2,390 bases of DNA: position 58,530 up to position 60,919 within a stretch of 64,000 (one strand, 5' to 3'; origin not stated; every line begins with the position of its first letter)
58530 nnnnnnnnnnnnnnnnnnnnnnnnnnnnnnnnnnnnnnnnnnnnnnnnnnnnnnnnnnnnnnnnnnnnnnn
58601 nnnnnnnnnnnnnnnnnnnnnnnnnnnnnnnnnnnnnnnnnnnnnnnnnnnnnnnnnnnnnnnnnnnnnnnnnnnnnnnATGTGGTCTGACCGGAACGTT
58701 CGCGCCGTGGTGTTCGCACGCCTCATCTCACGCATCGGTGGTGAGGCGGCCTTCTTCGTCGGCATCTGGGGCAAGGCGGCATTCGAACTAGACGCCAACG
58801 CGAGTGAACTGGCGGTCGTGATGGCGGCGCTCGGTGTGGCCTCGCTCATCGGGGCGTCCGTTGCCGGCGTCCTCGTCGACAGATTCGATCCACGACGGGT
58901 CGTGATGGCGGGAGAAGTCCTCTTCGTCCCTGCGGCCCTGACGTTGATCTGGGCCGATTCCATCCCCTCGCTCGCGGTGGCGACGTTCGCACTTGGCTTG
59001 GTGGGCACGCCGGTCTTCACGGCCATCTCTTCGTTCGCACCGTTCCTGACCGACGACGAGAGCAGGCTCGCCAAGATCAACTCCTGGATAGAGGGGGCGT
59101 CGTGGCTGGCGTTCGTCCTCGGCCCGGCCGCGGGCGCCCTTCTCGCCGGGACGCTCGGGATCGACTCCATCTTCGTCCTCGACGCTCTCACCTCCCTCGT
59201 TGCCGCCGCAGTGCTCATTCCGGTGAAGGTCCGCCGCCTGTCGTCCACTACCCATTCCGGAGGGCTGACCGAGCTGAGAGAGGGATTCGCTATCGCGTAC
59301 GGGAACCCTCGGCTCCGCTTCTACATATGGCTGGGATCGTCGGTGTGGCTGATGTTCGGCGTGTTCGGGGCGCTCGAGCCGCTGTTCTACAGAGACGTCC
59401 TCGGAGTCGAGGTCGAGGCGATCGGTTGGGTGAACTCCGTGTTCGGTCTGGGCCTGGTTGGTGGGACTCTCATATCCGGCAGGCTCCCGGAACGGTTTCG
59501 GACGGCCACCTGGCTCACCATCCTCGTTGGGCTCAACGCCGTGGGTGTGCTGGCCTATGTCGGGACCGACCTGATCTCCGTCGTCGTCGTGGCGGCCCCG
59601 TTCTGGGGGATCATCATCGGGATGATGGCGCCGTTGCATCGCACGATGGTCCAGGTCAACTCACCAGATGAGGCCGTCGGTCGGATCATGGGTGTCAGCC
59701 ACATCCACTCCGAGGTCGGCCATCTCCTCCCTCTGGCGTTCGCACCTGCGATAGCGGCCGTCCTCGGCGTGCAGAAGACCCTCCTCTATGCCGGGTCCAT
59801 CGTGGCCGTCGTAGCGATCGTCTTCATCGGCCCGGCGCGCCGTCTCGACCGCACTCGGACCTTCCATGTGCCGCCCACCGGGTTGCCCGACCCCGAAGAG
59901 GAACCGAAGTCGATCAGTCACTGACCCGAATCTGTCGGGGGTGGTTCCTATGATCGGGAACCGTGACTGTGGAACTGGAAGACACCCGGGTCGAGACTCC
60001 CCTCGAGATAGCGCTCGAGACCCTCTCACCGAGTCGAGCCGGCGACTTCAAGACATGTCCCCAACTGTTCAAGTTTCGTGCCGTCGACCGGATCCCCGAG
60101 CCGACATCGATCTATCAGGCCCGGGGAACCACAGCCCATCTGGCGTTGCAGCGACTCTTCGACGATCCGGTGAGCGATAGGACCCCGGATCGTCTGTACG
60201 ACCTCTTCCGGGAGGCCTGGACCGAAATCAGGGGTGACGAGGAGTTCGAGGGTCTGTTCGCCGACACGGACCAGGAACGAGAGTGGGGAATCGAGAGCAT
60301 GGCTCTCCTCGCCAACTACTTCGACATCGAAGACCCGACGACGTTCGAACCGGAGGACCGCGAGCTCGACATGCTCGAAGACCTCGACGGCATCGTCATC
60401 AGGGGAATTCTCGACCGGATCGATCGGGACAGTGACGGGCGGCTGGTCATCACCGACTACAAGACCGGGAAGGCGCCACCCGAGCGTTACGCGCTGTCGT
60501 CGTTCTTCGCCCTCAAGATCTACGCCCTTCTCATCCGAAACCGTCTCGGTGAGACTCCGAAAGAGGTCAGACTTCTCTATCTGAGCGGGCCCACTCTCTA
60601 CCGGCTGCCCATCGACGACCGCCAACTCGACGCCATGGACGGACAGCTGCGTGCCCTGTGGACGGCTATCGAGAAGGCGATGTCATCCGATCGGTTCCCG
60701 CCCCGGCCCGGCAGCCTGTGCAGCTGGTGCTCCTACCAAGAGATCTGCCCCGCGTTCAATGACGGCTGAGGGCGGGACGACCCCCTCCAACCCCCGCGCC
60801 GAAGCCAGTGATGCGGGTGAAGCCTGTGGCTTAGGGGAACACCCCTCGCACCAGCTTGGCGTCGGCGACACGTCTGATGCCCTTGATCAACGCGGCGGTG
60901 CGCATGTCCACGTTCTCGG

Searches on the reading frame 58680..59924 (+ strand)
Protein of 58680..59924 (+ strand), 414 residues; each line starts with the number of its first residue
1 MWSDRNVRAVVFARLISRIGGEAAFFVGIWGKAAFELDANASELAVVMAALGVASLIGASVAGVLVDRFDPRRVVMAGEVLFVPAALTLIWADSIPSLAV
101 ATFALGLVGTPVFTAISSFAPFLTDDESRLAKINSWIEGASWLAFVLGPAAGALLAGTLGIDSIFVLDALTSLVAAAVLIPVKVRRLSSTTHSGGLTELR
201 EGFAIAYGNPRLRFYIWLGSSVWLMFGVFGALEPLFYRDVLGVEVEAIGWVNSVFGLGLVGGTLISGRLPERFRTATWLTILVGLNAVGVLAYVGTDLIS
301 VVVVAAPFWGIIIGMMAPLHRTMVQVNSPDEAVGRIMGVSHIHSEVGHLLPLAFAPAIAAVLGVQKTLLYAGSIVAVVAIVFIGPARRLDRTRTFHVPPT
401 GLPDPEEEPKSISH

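Call 15: search_protein_families(library=pfam, proteins=[window:58680-59924:+])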
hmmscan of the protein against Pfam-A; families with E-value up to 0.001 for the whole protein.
window:58680-59924:+ (414 aa): 3 families
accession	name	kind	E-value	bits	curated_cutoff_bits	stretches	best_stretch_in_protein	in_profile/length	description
PF07690.21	MFS_1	-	6.6e-44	150.7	33.4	2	12-347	3-342/347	Major Facilitator Superfamily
PF05977.19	MFS_3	-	0.00028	19.9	27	1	36-383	39-391/524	Transmembrane secretion effector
PF00083.30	Sugar_tr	-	0.0003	20.3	22.3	1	41-108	45-115/452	Sugar (and other) transporter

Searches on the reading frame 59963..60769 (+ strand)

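Call 15: search_protein_families(library=pfam, proteins=[window:59963-60769:+])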
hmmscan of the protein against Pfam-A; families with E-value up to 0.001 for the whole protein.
window:59963-60769:+ (268 aa): 1 family
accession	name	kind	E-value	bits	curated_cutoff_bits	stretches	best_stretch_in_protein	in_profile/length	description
PF12705.13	PDDEXK_1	-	1.7e-35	123.5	22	1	20-263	1-247/247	PD-(D/E)XK nuclease superfamily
